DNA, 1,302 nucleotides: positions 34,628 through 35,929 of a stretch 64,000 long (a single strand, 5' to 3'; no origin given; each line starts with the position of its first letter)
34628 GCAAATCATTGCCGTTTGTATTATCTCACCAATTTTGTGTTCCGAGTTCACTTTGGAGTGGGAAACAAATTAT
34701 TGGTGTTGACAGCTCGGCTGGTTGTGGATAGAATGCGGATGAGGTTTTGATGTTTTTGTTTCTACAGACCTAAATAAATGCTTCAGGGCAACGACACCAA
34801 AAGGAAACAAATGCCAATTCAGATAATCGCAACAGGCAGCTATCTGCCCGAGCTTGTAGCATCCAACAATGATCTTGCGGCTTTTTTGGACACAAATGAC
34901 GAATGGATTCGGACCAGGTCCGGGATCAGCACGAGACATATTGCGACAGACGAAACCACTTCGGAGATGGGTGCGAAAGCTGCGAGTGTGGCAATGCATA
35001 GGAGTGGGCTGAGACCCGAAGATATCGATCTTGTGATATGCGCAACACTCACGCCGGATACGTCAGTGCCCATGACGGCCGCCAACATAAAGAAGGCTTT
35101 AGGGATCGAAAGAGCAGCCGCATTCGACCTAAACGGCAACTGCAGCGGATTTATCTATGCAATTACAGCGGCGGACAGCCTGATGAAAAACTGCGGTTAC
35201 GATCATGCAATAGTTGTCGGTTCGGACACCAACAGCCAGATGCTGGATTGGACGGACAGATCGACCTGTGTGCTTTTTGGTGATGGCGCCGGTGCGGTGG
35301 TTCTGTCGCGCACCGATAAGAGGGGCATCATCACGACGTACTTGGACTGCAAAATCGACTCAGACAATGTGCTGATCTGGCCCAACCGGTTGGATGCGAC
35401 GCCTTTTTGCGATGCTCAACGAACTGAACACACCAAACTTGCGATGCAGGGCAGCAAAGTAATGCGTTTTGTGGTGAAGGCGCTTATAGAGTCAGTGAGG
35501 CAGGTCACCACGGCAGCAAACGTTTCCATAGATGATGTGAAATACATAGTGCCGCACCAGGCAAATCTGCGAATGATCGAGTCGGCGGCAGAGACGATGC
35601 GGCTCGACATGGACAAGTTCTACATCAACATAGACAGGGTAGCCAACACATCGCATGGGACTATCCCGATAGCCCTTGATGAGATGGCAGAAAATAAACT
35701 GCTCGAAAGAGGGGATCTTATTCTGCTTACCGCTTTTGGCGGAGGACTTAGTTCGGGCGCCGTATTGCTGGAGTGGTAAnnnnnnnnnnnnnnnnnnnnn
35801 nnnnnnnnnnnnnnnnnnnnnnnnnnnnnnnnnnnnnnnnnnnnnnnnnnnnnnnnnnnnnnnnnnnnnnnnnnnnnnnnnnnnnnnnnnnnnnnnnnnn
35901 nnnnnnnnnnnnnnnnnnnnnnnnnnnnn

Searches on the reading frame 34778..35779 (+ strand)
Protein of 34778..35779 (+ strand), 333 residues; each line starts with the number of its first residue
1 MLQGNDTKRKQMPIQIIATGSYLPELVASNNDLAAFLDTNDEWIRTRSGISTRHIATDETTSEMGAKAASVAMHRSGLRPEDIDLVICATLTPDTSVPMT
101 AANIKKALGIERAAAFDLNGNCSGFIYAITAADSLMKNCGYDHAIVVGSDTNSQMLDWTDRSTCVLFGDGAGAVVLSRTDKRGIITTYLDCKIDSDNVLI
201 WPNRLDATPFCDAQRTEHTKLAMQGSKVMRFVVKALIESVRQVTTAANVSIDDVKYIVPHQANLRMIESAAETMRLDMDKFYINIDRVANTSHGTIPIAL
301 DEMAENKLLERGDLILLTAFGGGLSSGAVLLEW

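Call 25: search_protein_families(library=pfam, proteins=[window:34778-35779:+])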
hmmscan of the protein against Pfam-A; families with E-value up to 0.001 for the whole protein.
window:34778-35779:+ (333 aa): 4 families
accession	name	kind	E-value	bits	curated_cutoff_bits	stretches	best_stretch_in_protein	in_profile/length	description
PF08541.16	ACP_syn_III_C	-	2.4e-32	111.4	26.6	1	246-333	3-90/90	3-Oxoacyl-[acyl-carrier-protein (ACP)] synthase III C terminal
PF08545.16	ACP_syn_III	-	8.5e-28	96.5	24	1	116-190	1-77/80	3-Oxoacyl-[acyl-carrier-protein (ACP)] synthase III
PF00108.29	Thiolase_N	-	1.4e-05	25.1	26.4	1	46-153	9-116/260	Thiolase, N-terminal domain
PF08392.18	FAE1_CUT1_RppA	-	8.6e-05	22.4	27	1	55-181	78-208/290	FAE1/Type III polyketide synthase-like protein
